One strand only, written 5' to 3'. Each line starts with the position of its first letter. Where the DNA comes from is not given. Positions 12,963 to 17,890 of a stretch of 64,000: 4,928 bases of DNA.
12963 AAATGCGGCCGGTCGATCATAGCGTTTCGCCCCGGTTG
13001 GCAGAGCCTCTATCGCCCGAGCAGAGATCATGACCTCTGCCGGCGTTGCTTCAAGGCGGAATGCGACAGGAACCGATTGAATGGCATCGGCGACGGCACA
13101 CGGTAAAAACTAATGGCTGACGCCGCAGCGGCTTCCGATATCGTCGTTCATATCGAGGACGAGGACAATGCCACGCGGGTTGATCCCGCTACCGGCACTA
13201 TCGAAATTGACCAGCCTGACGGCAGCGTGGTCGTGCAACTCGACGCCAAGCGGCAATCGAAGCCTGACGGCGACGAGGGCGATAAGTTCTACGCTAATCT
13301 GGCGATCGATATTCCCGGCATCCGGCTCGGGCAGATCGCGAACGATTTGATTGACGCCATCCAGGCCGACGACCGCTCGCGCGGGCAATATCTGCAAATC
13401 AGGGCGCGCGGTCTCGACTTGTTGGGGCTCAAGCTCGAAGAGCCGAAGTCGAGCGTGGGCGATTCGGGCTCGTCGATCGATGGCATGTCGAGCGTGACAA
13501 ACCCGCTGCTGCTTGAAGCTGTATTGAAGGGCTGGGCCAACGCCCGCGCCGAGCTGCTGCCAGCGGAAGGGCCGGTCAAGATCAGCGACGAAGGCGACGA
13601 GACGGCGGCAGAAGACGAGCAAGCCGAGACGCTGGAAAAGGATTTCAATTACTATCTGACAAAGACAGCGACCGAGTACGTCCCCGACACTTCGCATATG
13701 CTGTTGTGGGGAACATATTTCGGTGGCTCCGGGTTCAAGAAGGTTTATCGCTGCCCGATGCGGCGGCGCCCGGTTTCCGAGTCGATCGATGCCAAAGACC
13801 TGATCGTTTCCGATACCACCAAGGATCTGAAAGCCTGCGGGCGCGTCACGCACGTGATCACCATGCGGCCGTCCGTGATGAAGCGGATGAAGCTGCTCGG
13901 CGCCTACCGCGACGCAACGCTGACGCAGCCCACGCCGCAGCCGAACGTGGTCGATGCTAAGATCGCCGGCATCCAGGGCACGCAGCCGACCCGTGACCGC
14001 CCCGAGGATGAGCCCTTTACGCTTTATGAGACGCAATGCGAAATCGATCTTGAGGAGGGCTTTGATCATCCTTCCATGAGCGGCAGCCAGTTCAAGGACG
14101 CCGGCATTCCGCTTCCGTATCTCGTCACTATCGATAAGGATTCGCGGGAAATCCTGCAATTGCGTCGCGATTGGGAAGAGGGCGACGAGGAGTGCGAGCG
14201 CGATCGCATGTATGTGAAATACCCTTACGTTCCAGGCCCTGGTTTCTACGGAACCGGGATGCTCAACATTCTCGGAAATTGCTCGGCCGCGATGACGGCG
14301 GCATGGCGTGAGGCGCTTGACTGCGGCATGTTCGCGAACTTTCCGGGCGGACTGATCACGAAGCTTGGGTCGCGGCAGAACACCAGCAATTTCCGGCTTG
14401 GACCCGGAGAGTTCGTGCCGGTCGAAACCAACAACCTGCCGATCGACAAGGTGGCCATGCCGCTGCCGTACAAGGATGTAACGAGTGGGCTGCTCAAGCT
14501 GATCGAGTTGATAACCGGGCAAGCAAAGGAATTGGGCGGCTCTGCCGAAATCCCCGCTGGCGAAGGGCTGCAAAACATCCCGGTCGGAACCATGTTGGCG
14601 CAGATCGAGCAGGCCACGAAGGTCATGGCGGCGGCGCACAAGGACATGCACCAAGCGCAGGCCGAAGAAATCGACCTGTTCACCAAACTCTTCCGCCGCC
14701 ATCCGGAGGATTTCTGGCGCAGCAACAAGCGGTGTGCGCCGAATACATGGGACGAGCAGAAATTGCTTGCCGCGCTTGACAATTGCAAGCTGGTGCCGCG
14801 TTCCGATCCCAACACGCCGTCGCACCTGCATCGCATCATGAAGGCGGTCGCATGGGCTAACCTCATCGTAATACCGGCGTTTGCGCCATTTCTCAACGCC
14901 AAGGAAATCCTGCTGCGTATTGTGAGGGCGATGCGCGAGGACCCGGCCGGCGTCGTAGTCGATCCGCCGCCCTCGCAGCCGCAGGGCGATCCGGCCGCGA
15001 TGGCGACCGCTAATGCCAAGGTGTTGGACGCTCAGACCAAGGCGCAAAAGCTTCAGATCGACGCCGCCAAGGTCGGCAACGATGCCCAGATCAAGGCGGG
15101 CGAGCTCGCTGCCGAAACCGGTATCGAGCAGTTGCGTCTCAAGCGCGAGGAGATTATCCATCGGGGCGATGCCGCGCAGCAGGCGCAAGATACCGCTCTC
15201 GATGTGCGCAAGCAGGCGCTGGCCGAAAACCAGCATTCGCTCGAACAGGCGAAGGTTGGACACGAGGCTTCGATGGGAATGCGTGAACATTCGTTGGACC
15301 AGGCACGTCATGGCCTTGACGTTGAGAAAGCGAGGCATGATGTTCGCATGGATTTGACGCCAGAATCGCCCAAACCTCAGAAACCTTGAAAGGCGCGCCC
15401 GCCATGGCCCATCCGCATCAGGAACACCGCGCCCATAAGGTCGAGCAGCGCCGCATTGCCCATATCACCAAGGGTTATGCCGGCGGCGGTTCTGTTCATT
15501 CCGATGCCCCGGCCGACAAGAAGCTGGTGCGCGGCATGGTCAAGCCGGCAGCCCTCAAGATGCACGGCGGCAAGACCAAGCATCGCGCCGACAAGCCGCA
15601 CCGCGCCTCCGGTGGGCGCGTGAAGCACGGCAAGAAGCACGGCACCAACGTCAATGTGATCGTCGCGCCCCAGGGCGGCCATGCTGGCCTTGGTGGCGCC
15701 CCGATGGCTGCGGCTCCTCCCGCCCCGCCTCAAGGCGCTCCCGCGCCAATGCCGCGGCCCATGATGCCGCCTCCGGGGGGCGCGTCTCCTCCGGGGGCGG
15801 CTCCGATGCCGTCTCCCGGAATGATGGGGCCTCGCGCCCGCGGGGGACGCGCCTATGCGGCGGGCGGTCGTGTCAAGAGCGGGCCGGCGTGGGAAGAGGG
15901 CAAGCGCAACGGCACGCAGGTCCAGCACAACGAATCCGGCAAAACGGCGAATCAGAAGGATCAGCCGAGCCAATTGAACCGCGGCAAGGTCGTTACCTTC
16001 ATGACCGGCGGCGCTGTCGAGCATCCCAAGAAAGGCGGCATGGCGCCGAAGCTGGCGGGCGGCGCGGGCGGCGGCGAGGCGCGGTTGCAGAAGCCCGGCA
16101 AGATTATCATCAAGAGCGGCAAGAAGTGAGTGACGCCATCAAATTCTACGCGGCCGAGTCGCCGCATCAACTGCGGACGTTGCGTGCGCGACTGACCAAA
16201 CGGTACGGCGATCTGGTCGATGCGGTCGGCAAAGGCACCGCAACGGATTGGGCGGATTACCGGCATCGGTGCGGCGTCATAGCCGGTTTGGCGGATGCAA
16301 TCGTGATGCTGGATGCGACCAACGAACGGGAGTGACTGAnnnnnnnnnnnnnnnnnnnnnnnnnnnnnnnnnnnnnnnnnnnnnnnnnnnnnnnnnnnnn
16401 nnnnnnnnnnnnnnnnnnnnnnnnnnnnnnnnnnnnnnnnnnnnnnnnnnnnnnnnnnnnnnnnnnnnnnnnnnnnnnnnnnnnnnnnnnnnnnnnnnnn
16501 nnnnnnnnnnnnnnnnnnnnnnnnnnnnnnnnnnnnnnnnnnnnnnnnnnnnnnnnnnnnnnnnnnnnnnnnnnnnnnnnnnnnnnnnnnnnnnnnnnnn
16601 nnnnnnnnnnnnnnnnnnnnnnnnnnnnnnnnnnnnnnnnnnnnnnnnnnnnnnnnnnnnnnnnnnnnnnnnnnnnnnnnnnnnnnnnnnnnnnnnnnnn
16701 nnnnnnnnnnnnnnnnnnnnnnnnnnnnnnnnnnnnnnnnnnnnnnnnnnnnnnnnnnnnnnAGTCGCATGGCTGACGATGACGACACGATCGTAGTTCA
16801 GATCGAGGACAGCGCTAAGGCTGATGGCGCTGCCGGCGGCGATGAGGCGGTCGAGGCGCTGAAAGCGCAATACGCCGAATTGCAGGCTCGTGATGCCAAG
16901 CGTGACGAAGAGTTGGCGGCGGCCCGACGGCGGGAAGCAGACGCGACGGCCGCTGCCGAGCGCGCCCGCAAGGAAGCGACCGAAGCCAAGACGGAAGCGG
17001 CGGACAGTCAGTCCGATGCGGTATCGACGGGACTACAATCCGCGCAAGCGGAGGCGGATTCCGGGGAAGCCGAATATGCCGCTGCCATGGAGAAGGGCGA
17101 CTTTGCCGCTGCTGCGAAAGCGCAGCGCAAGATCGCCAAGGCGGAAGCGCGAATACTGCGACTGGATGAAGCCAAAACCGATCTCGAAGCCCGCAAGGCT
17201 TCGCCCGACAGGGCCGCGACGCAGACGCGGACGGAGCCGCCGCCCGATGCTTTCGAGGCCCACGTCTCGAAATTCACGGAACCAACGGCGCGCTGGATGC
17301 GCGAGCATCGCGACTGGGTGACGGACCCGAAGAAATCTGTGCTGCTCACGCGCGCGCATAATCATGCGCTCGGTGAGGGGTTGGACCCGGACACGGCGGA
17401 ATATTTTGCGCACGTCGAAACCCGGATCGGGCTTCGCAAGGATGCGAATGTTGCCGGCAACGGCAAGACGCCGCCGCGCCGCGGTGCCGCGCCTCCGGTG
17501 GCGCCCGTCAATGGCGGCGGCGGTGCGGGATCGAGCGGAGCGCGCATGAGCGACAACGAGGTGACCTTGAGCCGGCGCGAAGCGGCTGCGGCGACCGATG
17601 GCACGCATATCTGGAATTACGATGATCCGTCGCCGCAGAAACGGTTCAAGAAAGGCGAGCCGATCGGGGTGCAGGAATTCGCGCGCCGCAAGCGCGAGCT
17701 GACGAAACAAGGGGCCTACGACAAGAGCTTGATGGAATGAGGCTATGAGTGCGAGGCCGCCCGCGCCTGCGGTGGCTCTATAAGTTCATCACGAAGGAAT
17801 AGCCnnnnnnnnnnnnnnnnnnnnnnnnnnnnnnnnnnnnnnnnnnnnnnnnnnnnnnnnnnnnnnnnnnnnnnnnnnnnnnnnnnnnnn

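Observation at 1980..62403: Bipartite element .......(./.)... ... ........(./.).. recurs nine times, always pointing toward the next gene or module start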

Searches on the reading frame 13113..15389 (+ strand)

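Call 12: search_protein_families(library=phrogs, proteins=[window:13113-15389:+], max_evalue=0.001)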
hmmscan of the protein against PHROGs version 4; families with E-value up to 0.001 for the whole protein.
window:13113-15389:+ (758 aa): 1 family
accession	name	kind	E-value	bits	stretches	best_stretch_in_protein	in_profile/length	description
phrog_1216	-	head and packaging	1.5e-14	54.5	1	207-486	199-464/714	portal protein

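Call 13: search_protein_families(library=pfam, proteins=[window:13113-15389:+], max_evalue=0.001)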
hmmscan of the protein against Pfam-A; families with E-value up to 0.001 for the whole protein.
window:13113-15389:+ (758 aa): 1 family
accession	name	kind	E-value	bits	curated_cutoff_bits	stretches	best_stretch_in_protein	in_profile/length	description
PF23899.1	SU10_portal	-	3.2e-05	23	30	1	216-482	187-425/593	Phage SU10 portal protein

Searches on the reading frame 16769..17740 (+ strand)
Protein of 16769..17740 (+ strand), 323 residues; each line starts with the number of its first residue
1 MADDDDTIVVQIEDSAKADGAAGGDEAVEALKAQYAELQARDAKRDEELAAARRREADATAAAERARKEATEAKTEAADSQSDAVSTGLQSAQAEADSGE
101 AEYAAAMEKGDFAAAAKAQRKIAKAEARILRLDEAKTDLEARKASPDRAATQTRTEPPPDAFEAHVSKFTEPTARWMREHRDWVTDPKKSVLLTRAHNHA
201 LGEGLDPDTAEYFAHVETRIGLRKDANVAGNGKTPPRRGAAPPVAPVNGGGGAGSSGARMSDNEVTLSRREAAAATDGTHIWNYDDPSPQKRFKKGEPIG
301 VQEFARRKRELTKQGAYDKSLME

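Call 27: search_protein_families(library=phrogs, proteins=[window:16769-17740:+], max_evalue=0.001)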
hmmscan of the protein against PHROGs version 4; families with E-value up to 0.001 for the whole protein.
window:16769-17740:+ (323 aa): 2 families
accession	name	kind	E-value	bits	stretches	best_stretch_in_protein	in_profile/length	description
phrog_28737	-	unknown function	3.9e-07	30.9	1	31-223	84-275/341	-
phrog_3285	-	tail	0.00067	19.6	1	25-171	152-299/491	minor tail protein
